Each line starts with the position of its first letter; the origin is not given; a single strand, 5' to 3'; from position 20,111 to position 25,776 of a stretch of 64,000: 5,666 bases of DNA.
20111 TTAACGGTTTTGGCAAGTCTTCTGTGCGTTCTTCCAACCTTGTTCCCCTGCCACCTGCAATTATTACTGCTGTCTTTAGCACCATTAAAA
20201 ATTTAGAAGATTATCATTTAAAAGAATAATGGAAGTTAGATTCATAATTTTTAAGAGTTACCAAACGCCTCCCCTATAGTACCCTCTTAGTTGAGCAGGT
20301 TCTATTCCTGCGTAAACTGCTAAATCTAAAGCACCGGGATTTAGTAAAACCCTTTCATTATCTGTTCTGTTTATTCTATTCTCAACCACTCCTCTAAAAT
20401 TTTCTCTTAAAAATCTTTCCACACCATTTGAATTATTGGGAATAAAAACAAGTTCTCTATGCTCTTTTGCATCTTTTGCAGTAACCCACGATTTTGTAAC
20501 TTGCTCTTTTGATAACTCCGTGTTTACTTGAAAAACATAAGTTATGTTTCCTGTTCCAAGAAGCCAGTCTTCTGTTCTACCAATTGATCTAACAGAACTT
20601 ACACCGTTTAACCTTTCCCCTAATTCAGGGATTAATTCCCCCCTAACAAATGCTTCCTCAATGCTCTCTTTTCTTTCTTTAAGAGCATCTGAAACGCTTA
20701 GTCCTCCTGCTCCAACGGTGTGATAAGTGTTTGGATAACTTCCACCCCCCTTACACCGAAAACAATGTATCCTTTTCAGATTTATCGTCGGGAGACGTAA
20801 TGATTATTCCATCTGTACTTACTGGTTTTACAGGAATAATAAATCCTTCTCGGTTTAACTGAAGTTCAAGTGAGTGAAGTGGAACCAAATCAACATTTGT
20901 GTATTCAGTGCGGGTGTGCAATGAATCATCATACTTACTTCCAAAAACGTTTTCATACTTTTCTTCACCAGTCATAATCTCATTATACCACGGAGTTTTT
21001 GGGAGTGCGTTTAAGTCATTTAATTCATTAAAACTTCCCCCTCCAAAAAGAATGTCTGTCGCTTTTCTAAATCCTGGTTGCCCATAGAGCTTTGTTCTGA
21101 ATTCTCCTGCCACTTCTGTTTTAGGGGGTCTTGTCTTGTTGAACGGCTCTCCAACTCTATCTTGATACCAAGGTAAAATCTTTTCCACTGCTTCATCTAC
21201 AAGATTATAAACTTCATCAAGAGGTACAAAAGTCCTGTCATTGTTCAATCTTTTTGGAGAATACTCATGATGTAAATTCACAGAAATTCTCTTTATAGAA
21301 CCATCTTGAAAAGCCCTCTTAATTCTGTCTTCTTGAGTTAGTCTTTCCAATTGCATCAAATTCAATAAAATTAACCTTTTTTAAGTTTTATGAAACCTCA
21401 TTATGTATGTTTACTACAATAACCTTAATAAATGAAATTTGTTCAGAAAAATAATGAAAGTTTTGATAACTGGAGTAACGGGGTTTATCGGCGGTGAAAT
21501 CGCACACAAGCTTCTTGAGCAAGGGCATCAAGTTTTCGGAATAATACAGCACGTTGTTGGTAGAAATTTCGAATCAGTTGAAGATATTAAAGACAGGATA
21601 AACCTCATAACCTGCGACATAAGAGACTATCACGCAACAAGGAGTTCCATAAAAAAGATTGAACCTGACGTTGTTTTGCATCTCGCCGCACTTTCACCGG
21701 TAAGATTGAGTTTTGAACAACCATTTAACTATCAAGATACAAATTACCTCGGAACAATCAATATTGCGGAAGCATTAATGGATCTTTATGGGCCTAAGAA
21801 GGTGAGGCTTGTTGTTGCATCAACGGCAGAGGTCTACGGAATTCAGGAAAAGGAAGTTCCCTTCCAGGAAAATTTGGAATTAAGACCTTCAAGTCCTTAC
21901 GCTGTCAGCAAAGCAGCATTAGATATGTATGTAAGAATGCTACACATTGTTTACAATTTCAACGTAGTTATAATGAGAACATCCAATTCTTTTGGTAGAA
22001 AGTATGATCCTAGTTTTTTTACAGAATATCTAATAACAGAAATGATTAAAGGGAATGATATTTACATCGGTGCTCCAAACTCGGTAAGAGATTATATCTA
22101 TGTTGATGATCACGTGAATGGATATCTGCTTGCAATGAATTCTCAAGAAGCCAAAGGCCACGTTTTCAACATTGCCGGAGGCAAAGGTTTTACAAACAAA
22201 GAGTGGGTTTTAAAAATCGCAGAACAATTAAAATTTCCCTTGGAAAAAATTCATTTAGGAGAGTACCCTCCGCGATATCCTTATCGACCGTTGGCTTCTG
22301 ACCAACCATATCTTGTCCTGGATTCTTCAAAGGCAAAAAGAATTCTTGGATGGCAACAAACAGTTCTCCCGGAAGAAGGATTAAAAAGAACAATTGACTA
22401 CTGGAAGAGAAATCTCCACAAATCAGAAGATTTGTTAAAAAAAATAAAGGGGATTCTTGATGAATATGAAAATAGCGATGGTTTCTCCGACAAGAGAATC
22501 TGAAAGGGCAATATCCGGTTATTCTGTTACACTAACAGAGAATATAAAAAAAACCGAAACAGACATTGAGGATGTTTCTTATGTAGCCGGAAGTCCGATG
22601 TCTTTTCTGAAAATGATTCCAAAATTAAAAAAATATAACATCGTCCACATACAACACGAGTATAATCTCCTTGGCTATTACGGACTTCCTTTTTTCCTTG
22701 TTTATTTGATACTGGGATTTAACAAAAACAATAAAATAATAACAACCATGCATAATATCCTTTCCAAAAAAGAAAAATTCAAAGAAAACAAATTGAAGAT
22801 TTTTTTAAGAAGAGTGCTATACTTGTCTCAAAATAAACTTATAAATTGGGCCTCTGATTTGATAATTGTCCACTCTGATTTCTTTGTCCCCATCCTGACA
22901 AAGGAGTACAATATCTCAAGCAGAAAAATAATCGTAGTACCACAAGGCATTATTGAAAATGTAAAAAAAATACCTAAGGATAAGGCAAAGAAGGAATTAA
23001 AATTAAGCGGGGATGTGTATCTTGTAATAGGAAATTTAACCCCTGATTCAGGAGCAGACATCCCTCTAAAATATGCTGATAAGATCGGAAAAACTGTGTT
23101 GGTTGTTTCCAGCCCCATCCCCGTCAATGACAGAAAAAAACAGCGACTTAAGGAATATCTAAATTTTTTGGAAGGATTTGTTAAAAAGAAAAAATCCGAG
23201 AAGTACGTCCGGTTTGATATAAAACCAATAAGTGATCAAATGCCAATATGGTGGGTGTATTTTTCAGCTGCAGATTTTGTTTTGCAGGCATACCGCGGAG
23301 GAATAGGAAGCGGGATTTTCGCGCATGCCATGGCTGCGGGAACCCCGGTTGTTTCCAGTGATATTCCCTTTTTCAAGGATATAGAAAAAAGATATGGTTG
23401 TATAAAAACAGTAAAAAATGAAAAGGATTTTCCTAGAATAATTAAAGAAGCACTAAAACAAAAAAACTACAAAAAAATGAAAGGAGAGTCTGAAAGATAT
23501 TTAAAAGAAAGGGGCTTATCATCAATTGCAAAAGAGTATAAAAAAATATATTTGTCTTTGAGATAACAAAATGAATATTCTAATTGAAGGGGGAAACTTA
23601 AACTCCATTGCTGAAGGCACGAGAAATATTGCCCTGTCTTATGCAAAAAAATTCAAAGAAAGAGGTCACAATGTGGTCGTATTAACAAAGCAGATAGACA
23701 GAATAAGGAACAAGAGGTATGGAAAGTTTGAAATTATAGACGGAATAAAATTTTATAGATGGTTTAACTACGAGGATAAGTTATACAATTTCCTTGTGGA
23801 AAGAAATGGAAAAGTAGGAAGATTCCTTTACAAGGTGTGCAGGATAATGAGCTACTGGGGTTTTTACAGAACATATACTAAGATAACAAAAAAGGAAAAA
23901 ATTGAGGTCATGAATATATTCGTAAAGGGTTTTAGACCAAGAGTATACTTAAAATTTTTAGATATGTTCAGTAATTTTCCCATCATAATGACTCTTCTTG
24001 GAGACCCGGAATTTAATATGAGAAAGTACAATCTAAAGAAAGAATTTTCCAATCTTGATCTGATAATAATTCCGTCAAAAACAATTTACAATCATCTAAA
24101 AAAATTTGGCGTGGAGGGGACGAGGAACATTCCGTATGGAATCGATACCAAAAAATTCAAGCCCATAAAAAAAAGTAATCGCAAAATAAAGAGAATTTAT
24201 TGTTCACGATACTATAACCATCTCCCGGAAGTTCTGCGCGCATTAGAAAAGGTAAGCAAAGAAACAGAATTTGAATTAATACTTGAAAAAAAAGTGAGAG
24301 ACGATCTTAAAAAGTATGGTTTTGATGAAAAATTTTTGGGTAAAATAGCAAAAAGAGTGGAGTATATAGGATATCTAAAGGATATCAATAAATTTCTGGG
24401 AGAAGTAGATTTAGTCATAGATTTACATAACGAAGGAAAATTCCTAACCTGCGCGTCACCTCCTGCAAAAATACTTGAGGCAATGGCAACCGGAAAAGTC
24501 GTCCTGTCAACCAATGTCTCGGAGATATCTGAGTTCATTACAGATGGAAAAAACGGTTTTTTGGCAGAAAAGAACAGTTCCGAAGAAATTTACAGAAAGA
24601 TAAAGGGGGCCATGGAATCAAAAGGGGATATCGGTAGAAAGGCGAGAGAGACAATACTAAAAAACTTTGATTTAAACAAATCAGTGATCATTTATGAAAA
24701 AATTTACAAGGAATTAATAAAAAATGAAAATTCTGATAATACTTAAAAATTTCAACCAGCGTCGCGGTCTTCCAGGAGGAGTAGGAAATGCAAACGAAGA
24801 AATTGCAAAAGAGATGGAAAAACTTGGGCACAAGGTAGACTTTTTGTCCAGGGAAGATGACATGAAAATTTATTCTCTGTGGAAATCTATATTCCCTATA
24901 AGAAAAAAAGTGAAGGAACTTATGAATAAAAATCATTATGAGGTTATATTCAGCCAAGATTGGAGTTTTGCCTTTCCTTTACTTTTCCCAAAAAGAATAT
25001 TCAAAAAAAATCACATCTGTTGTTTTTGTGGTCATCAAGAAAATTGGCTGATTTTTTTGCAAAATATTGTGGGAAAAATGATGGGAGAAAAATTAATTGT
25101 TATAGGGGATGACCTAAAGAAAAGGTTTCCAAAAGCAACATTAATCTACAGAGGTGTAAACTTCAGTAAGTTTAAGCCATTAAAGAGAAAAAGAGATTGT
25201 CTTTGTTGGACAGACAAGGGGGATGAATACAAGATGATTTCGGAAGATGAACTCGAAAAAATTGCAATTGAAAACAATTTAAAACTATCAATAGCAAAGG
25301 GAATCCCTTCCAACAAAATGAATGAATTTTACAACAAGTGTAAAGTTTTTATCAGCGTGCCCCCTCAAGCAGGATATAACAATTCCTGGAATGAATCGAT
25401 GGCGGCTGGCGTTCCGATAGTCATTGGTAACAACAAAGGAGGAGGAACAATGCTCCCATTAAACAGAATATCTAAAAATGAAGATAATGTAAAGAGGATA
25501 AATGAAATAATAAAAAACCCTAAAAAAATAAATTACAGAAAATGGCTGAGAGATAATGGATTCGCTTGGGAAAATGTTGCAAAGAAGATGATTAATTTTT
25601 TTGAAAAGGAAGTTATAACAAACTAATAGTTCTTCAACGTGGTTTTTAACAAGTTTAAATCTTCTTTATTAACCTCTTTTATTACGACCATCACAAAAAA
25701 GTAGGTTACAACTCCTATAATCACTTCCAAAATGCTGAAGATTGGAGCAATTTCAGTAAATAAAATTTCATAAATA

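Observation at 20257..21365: GC-rich conserved gene split by a frameshift at a homopolymer; the distal 172 codons have no Met and are invisible to Met-to-stop ORF callers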

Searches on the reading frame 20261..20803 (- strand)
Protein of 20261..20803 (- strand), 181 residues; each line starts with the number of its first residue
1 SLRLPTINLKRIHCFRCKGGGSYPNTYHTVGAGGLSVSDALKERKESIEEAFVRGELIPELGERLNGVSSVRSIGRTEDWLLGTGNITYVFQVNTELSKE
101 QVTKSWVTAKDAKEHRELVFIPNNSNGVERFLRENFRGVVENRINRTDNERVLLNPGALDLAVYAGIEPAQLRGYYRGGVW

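Call 5: search_protein_families(library=pfam, proteins=[window:20261-20803:-], max_evalue=1)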
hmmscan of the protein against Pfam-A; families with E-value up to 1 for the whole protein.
seq(181 aa): 0 families

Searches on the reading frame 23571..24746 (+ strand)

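Call 25: search_protein_families(library=pfam, proteins=[window:23571-24746:+], max_evalue=0.001)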
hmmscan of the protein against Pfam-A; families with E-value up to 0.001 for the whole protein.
window:23571-24746:+ (391 aa): 4 families
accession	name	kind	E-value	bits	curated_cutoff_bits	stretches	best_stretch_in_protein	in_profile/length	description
PF13692.12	Glyco_trans_1_4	-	7.7e-14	52.6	27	1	218-348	17-140/142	Glycosyl transferases group 1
PF00534.26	Glycos_transf_1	-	1.6e-11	44.5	26.4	1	259-351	71-159/172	Glycosyl transferases group 1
PF13439.12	Glyco_transf_4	-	6.3e-06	26.8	28.5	1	16-194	3-169/170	Glycosyltransferase Family 4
PF13524.12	Glyco_trans_1_2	-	1.6e-05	25.3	25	1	254-369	18-136/144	Glycosyl transferase-like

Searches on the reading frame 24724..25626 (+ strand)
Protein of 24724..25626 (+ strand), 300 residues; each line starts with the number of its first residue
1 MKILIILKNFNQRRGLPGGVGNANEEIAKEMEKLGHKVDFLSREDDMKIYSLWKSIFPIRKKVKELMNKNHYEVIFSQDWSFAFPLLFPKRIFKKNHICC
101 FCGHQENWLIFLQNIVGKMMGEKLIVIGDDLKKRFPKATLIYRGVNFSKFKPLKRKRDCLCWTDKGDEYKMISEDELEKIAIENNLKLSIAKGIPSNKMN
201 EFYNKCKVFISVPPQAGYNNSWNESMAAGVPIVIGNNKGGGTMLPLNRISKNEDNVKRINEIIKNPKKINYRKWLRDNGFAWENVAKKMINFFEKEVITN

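Call 25: search_protein_families(library=pfam, proteins=[window:24724-25626:+], max_evalue=0.001)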
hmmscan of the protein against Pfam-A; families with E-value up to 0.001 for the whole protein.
window:24724-25626:+ (300 aa): 3 families
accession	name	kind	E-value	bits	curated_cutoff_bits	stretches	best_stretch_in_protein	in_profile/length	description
PF13439.12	Glyco_transf_4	-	3e-05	24.6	28.5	1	17-94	1-96/170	Glycosyltransferase Family 4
PF13692.12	Glyco_trans_1_4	-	7.9e-05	23.4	27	1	175-239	47-110/142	Glycosyl transferases group 1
PF00534.26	Glycos_transf_1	-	0.00025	21.1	26.4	0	174-266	59-159/172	Glycosyl transferases group 1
